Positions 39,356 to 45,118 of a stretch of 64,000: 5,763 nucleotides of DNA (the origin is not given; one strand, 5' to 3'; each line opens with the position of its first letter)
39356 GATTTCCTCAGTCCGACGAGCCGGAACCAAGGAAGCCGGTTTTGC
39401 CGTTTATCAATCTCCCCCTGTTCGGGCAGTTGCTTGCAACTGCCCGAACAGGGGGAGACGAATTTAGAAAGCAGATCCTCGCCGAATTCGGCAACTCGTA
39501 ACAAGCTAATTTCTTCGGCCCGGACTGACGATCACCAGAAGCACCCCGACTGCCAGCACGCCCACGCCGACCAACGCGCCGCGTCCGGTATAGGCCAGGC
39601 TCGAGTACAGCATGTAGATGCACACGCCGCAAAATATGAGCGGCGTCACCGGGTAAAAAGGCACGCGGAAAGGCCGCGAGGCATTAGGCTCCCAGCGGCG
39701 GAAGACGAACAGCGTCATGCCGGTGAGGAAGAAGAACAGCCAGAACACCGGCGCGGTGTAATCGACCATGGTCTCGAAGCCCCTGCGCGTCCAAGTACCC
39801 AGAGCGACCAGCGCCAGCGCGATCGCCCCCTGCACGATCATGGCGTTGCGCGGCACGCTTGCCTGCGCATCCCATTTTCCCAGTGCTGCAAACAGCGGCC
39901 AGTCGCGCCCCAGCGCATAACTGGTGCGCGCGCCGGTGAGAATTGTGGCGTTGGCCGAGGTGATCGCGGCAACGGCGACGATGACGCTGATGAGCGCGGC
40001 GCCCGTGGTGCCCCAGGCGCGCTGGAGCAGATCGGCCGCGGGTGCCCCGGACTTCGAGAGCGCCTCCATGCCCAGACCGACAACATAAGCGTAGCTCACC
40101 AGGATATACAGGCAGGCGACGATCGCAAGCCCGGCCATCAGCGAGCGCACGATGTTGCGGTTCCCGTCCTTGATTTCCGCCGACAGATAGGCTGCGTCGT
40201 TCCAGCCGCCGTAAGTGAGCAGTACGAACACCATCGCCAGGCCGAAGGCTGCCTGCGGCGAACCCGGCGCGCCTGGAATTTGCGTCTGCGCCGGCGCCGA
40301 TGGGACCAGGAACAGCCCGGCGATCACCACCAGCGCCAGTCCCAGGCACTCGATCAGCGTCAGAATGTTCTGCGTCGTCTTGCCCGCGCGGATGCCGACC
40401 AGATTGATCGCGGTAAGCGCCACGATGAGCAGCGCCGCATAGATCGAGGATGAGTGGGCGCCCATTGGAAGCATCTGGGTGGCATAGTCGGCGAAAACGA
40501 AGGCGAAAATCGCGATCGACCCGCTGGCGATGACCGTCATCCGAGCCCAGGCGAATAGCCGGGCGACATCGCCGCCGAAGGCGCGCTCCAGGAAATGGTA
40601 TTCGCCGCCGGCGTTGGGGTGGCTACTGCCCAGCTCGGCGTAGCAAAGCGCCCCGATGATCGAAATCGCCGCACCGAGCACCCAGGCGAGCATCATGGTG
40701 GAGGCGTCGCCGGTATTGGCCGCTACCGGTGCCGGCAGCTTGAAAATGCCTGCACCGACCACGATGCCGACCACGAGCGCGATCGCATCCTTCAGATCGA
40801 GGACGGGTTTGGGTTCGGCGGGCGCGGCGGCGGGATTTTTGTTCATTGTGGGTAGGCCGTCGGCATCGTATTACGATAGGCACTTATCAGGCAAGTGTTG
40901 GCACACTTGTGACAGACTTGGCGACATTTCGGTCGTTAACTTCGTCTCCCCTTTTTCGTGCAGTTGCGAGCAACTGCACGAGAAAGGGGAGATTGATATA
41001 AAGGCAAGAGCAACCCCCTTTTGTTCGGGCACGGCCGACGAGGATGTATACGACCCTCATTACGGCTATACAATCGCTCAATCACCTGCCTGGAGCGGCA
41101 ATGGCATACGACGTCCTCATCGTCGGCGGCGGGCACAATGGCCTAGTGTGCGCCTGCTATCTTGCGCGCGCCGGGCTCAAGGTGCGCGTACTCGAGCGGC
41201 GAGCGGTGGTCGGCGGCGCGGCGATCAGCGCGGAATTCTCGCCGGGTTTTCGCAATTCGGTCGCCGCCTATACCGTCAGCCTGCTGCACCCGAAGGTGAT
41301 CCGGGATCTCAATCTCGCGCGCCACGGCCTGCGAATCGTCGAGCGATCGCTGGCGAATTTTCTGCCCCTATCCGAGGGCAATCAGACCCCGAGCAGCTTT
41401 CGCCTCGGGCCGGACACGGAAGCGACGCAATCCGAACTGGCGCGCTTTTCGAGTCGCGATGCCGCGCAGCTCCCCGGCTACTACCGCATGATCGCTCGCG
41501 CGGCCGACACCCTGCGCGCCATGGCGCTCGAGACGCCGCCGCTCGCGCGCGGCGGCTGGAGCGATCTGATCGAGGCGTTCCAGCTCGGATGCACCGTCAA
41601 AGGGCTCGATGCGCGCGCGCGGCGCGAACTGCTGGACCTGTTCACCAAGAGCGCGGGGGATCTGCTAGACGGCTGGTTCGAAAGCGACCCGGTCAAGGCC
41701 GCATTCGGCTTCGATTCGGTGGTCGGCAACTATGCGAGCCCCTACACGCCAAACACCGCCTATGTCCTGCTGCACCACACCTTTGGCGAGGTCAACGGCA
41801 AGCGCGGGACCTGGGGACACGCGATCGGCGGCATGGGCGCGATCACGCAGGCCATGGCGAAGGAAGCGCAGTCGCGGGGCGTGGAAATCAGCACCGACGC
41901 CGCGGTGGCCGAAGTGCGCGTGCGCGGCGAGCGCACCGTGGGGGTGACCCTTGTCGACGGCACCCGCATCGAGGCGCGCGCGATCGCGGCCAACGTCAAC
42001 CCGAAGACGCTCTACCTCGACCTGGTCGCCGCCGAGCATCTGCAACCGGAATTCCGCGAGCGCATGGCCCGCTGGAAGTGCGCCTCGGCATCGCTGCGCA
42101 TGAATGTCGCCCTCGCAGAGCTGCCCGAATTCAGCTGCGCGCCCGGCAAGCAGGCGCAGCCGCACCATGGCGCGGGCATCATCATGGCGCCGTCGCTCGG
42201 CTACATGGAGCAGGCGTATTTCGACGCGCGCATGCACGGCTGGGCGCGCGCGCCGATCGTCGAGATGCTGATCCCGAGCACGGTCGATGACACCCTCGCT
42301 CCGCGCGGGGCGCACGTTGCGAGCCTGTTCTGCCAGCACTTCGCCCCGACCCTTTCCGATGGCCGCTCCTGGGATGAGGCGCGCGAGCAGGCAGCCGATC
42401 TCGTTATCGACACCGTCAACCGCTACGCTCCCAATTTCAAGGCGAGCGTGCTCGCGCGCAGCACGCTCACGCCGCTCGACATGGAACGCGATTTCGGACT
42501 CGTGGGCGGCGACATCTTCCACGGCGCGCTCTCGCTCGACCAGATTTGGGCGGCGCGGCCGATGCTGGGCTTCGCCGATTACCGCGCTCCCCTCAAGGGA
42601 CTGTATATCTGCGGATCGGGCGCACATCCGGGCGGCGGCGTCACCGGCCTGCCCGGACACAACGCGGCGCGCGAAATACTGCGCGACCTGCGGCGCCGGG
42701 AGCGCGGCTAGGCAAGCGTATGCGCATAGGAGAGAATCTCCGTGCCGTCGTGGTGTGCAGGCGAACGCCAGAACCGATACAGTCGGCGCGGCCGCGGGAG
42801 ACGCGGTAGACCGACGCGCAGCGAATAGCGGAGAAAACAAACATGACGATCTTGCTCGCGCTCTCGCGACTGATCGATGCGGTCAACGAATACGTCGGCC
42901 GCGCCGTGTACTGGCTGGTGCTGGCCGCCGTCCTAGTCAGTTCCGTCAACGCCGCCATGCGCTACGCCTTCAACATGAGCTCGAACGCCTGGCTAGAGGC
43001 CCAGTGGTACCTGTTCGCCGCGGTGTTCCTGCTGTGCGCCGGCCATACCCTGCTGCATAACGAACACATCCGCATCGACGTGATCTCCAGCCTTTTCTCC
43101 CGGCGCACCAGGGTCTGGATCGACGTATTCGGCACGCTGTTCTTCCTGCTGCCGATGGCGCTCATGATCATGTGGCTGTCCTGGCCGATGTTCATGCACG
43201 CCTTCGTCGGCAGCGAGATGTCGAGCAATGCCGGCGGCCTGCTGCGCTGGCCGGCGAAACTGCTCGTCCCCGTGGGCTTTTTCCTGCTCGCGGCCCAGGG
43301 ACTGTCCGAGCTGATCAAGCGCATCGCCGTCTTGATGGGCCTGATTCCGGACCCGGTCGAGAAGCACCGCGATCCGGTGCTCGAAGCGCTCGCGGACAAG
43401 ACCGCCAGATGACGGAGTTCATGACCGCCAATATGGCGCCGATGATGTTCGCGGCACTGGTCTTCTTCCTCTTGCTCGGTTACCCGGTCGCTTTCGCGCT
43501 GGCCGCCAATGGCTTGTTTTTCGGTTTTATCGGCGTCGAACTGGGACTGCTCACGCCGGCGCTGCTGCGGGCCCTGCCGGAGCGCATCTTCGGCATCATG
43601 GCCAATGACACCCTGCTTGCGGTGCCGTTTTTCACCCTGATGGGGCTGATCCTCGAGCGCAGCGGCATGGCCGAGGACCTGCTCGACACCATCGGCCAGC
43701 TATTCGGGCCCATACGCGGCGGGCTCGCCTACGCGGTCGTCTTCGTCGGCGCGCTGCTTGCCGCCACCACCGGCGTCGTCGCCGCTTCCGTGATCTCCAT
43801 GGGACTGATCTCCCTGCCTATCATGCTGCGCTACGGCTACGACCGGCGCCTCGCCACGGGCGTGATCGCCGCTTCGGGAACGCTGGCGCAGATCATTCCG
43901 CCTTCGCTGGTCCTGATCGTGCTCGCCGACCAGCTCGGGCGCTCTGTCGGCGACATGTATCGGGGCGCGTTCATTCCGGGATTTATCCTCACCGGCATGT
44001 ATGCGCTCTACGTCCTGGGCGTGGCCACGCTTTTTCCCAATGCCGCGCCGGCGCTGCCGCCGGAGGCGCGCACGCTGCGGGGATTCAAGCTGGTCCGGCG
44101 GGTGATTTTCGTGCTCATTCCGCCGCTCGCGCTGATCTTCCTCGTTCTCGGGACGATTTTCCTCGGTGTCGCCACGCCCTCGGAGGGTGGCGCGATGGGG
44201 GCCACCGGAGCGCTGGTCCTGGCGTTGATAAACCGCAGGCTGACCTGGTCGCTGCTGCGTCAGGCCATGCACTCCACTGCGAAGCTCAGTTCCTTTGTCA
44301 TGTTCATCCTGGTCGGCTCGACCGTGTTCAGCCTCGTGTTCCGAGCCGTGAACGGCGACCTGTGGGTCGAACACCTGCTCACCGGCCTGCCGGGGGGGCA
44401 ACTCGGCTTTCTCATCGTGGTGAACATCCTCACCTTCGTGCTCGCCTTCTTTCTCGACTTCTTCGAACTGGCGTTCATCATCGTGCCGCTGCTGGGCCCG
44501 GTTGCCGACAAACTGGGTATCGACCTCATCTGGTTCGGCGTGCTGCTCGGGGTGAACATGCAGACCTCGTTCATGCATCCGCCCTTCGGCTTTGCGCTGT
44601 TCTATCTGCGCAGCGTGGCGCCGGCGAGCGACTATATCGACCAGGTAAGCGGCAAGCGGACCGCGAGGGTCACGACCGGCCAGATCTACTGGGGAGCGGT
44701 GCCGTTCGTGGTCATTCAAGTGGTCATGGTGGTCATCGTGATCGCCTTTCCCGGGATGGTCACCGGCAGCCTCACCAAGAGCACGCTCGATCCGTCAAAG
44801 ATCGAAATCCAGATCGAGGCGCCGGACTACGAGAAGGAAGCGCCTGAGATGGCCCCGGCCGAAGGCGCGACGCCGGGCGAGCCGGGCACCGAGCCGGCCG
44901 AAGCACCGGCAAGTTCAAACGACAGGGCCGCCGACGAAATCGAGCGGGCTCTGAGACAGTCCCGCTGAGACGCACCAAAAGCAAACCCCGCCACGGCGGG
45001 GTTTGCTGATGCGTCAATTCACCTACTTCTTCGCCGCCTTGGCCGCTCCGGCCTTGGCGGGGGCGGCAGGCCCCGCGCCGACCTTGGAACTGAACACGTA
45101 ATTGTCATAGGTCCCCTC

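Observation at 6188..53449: R2: a seven-copy ~140-nt intergenic element with conserved flanks and a hairpin maintained by compensatory changes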

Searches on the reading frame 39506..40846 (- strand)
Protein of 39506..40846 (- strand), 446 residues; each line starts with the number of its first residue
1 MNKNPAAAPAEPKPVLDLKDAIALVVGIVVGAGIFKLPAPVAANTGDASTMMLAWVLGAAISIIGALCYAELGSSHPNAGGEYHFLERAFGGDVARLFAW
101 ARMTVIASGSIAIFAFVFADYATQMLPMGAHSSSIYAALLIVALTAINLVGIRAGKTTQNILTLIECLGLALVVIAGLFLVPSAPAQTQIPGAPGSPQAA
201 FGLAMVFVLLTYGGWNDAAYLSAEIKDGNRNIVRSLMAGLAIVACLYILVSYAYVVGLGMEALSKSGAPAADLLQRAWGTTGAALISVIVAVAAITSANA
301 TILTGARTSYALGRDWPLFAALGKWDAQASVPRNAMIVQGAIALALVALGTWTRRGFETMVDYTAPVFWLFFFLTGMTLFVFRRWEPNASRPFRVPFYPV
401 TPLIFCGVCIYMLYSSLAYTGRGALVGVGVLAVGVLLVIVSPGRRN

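Call 8: search_protein_families(library=pfam, proteins=[window:39506-40846:-])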
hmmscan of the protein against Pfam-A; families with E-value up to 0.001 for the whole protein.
window:39506-40846:- (446 aa): 2 families
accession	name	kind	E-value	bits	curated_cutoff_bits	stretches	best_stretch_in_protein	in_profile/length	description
PF13520.12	AA_permease_2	-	1.4e-48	166.3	27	1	16-415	1-403/427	Amino acid permease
PF00324.27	AA_permease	-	6.8e-23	81.5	24.6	1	24-417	5-421/470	Amino acid permease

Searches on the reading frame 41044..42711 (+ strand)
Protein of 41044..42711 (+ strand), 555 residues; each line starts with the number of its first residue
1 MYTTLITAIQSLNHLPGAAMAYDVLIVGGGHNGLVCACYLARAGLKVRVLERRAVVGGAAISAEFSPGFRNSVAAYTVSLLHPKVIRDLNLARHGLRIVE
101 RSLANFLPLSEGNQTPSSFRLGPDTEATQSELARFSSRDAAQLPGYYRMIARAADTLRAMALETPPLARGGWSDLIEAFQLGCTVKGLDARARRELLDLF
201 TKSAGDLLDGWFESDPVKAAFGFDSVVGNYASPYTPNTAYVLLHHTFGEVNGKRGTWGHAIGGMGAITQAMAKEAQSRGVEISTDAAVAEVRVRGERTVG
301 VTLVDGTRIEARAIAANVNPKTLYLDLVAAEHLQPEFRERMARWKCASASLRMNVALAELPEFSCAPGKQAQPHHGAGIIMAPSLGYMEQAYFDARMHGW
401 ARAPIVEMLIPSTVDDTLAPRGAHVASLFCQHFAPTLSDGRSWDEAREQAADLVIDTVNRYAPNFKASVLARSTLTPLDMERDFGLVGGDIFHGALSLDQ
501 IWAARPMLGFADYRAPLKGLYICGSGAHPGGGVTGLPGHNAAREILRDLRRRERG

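Call 7: search_protein_families(library=pfam, proteins=[window:41044-42711:+])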
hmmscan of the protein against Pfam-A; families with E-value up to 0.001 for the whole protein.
window:41044-42711:+ (555 aa): 10 families
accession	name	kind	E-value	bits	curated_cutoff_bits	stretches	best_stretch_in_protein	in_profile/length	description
PF01593.30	Amino_oxidase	-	5.7e-15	56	19.8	1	33-341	3-275/443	Flavin containing amine oxidoreductase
PF01266.30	DAO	-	1.1e-13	51.9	27.9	1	23-168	1-135/353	FAD dependent oxidoreductase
PF13450.12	NAD_binding_8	-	7e-12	45.9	21.9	1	26-79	1-53/68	NAD(P)-binding Rossmann-like domain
PF07992.20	Pyr_redox_2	-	3.4e-09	37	26.1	1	22-63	143-183/291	Pyridine nucleotide-disulphide oxidoreductase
PF00890.30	FAD_binding_2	-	6.3e-09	35.9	20.4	1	23-62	1-40/414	FAD binding domain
PF12831.13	FAD_oxidored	-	9.4e-09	35.5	27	1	23-75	1-53/416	FAD dependent oxidoreductase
PF00070.33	Pyr_redox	-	3.9e-08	34.1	22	1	24-66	2-43/82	Pyridine nucleotide-disulphide oxidoreductase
PF01946.23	Thi4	-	6.1e-08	32.6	26.2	1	20-60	16-57/235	Thi4 family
PF03486.20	HI0933_like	-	9.1e-06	25.7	50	0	23-57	2-36/244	HI0933-like protein Rossmann domain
PF01494.25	FAD_binding_3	-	2.6e-05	24.1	22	1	22-54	2-34/349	FAD binding domain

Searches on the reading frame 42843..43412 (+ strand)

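Call 76: search_protein_families(library=pfam, proteins=[window:42843-43412:+], max_evalue=0.00001)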
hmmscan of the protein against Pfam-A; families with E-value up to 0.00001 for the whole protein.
window:42843-43412:+ (189 aa): 1 family
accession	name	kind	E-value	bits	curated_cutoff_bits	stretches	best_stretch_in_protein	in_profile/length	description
PF04290.18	DctQ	-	3.1e-20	72.8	28.3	1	30-161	2-130/132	Tripartite ATP-independent periplasmic transporters, DctQ component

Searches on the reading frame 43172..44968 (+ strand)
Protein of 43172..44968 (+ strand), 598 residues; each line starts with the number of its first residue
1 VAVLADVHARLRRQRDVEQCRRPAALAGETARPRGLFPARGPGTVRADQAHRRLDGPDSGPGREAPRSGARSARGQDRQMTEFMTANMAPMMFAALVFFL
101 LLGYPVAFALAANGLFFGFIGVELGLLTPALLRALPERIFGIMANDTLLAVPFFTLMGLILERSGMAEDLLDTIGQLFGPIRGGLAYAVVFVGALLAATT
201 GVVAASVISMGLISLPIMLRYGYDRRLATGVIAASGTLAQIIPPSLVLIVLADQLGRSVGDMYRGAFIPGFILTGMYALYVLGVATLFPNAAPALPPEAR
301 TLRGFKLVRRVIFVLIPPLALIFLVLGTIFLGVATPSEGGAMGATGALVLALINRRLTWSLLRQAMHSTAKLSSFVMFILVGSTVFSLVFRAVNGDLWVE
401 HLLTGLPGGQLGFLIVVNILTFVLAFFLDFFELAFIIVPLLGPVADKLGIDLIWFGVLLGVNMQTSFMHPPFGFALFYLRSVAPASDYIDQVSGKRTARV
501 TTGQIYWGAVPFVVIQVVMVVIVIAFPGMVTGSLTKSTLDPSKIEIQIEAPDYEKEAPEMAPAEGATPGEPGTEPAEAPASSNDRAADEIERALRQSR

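Call 76: search_protein_families(library=pfam, proteins=[window:43172-44968:+], max_evalue=0.00001)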
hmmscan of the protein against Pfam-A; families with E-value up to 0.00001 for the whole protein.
window:43172-44968:+ (598 aa): 1 family
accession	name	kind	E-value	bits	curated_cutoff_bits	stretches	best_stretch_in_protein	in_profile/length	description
PF06808.19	DctM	-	1.8e-101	340.4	23.8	1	94-529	2-413/413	Tripartite ATP-independent periplasmic transporter, DctM component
